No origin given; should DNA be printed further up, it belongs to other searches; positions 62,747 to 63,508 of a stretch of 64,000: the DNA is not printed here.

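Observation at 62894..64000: ArsR-family regulator, perfect 12-2-12 operator-like palindrome and divergent secreted rhodanese: a BigR/CstR-type sulfide or persulfide-responsive divergon?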

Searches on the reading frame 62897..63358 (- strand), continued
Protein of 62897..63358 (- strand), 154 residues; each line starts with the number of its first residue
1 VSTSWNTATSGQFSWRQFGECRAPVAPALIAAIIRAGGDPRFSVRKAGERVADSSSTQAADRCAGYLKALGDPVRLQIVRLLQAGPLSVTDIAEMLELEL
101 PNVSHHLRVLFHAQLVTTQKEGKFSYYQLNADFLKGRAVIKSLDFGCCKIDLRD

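Call 14: find_related_loci(query=A1, collection=genome_contigs, flank=6000)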
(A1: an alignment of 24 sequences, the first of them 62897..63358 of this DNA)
Query A1 (154 aa) in genome_contigs; peptide patterns used: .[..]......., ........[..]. (x = any residue, [..] = any of these).
260 stretches matched a pattern; 232 encode a relative of the query (tblastn E <= 1e-3); the best 80 are kept; 80 distinct loci.
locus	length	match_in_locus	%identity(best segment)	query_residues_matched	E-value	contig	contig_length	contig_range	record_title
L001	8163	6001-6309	74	52-154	1e-50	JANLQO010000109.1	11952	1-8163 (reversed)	MAG: Planctomycetia bacterium isolate OTE_38_metabat_190 OTE_38_k141_3577121, whole genome shotgun sequence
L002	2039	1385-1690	71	53-154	5e-49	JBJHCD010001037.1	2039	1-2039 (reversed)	MAG: Pirellulaceae bacterium isolate SF2967_J5348.metabat2_refined.036_sub NODE_69526_length_2039_cov_1.119247, whole ge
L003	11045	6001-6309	70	52-154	4e-48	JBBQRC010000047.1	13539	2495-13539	MAG: Pirellulales bacterium isolate Co_metawrap_1642 Cmw_1642_k141_10180840_length_13539_cov_8.9976, whole genome shotgu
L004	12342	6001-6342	65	40-153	3e-47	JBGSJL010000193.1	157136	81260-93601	MAG: Pirellulaceae bacterium isolate JTS-AC156 k141_3486585, whole genome shotgun sequence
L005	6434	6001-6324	68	46-154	2e-46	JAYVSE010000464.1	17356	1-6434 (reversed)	MAG: Planctomycetaceae bacterium isolate GL74_DN_concoct_140 GL74_DN_concoct_140_463, whole genome shotgun sequence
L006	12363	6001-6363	61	33-154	2e-46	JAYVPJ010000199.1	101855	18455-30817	MAG: Pirellula sp. isolate GL72_DN_metabinner_12 GL72_DN_metabinner_12_198, whole genome shotgun sequence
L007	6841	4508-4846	64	40-154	6e-46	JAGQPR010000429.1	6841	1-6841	MAG: Planctomycetales bacterium isolate HKST-UBA45 NODE_429_length_6841_cov_4.646954, whole genome shotgun sequence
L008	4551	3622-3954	65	42-154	1e-45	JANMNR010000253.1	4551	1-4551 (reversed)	MAG: Pirellula sp. isolate OTE_58_metabat_31_sub OTE_58_k141_4982344, whole genome shotgun sequence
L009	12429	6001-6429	54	11-154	1e-45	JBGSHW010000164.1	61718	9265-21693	MAG: Pirellulaceae bacterium isolate JTS-AC114 k141_443547, whole genome shotgun sequence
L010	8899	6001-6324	63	41-154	2e-45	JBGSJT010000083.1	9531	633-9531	MAG: Pirellulaceae bacterium isolate JTS-AC163 k141_1153910, whole genome shotgun sequence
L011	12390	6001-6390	59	27-154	2e-45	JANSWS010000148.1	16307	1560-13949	MAG: bacterium isolate bin.5 k141_970175_length_16307_cov_6.9492, whole genome shotgun sequence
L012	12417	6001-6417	54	11-154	3e-45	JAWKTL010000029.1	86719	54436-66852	MAG: Pirellulaceae bacterium isolate ABC2.170 ABC2.170.fa-29, whole genome shotgun sequence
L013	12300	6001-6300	69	54-153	3e-45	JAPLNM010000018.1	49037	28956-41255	MAG: Planctomycetota bacterium isolate LacPavin_0818_WC50_MAG_55_36 LacPavin_0818_WC50_scaffold_1167375, whole genome sh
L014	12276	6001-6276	75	63-154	5e-45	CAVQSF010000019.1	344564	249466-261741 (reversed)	MAG: uncultured Planctomycetaceae bacterium isolate MFD09964.bin.2.26 genome assembly, contig: contig_2862, whole genome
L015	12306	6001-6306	67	53-154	3e-45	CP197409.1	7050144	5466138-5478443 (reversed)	Pirellulaceae bacterium SH449 chromosome, complete genome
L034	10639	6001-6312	63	51-153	5e-42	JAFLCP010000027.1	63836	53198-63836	MAG: Planctomycetota bacterium isolate UWPOB_PLANC4 gnl_X_PFEGOKAG_27, whole genome shotgun sequence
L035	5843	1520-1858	59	41-154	7e-42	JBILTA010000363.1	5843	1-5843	MAG: Pirellulaceae bacterium isolate ME2018-07-06_3300042522_group8_bin60 Rohwer_bin1641_scaffold_7828_c1, whole genome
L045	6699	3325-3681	58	39-153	8e-41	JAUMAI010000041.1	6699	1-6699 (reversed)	MAG: Pirellula sp. isolate P_PIRE1 NODE_36886_length_6699_cov_1.244674, whole genome shotgun sequence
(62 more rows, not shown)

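Call 37: find_encoding_contigs(protein=P0049, flank=10000, max_places=2)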
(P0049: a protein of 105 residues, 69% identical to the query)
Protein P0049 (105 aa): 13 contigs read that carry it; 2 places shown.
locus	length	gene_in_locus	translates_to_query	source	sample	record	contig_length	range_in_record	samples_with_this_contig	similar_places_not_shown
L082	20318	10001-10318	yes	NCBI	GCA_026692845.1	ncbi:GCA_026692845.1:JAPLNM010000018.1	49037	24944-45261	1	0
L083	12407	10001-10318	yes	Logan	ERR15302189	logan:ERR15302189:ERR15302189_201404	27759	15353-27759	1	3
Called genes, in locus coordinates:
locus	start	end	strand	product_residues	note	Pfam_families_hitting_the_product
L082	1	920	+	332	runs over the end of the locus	PF01493:GXGXG (weak)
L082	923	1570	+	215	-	PF01467:CTP_transf_like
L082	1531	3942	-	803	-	PF00494:SQS_PSY, PF07992:Pyr_redox_2 (faint), PF00070:Pyr_redox (faint), PF01266:DAO (weak), PF01593:Amino_oxidase, PF12831:FAD_oxidored (weak), PF13450:NAD_binding_8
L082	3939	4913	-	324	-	PF00494:SQS_PSY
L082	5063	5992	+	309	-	PF02401:LYTB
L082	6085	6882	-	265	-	PF00557:Peptidase_M24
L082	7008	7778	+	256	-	PF00849:PseudoU_synth_2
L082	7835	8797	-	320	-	PF01384:PHO4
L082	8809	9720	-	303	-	PF00581:Rhodanese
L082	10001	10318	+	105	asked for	PF01022:HTH_5, PF12840:HTH_20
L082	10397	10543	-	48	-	-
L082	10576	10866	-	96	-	-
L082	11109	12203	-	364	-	-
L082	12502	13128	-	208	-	-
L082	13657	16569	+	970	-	-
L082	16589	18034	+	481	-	PF07394:DUF1501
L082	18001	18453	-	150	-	PF02050:FliJ (weak)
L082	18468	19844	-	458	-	PF00006:ATP-synt_ab, PF18269:T3SS_ATPase_C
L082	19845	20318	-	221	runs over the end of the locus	PF02108:FliH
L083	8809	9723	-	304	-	PF00581:Rhodanese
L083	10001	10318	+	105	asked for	PF01022:HTH_5, PF12840:HTH_20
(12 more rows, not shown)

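Call 38: find_encoding_contigs(protein=P0012, flank=10000, max_places=2)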
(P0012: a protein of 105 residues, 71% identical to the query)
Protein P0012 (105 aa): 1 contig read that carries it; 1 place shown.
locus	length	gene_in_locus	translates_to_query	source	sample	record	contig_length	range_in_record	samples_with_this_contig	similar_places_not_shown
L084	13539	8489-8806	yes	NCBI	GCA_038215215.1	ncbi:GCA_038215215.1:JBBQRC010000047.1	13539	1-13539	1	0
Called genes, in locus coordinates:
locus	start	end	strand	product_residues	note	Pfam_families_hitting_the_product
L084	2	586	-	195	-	?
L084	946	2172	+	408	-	-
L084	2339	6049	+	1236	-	PF02985:HEAT (faint), PF13646:HEAT_2, PF05990:DUF900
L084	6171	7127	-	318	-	PF01384:PHO4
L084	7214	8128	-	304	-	PF00581:Rhodanese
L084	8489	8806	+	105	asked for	PF01022:HTH_5, PF12840:HTH_20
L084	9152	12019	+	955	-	PF02347:GDC-P, PF21478:GcvP2_C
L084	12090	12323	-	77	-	-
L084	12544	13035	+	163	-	PF06983:3-dmu-9_3-mt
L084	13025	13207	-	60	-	-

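Call 40: search_solved_structures(query=L082:8809-9717:-, max_evalue=0.001, show_alignments=2)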
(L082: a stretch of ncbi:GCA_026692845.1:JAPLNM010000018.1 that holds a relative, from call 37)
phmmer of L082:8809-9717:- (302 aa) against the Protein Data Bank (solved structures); distinct sequences matched with E-value up to 0.001: 29.
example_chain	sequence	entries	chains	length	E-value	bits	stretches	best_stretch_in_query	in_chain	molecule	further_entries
1uar_A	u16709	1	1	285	8.3e-26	94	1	125-293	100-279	Rhodanese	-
1urh_A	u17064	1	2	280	1.5e-24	89.8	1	48-295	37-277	3-MERCAPTOPYRUVATE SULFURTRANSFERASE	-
3aax_A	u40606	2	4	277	3.2e-21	79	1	122-295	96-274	Putative thiosulfate sulfurtransferase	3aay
3hwi_A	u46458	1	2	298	4.2e-21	78.6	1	122-295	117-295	Thiosulfate sulfurtransferase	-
8k55_A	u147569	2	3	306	8.8e-19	70.9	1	55-293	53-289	sulfur transferase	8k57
6kw0_A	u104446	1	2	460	1.3e-17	67.1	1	115-296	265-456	Sulfurtransferase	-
6ktv_A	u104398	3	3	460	1.4e-17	67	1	115-296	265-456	Sulfurtransferase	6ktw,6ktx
6ku1_A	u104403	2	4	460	1.4e-17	67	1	115-296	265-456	Sulfurtransferase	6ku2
6kvw_A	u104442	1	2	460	1.6e-17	66.8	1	115-296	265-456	Sulfurtransferase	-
1e0c_A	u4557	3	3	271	5.7e-17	65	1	119-294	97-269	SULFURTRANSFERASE | PUTATIVE THIOSULFATE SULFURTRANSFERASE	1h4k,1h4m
6kvy_A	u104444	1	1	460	7.2e-17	64.7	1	115-296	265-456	Sulfurtransferase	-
6kvz_A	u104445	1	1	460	7.6e-17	64.6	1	115-296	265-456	Sulfurtransferase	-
6h98_A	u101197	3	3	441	1.1e-16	64.1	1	115-296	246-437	Sulfurtransferase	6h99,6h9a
6ktz_A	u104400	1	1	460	4.6e-16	62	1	115-296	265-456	Sulfurtransferase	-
3p3a_A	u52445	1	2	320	9.3e-15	57.7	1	83-291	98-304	Thiosulfate sulfurtransferase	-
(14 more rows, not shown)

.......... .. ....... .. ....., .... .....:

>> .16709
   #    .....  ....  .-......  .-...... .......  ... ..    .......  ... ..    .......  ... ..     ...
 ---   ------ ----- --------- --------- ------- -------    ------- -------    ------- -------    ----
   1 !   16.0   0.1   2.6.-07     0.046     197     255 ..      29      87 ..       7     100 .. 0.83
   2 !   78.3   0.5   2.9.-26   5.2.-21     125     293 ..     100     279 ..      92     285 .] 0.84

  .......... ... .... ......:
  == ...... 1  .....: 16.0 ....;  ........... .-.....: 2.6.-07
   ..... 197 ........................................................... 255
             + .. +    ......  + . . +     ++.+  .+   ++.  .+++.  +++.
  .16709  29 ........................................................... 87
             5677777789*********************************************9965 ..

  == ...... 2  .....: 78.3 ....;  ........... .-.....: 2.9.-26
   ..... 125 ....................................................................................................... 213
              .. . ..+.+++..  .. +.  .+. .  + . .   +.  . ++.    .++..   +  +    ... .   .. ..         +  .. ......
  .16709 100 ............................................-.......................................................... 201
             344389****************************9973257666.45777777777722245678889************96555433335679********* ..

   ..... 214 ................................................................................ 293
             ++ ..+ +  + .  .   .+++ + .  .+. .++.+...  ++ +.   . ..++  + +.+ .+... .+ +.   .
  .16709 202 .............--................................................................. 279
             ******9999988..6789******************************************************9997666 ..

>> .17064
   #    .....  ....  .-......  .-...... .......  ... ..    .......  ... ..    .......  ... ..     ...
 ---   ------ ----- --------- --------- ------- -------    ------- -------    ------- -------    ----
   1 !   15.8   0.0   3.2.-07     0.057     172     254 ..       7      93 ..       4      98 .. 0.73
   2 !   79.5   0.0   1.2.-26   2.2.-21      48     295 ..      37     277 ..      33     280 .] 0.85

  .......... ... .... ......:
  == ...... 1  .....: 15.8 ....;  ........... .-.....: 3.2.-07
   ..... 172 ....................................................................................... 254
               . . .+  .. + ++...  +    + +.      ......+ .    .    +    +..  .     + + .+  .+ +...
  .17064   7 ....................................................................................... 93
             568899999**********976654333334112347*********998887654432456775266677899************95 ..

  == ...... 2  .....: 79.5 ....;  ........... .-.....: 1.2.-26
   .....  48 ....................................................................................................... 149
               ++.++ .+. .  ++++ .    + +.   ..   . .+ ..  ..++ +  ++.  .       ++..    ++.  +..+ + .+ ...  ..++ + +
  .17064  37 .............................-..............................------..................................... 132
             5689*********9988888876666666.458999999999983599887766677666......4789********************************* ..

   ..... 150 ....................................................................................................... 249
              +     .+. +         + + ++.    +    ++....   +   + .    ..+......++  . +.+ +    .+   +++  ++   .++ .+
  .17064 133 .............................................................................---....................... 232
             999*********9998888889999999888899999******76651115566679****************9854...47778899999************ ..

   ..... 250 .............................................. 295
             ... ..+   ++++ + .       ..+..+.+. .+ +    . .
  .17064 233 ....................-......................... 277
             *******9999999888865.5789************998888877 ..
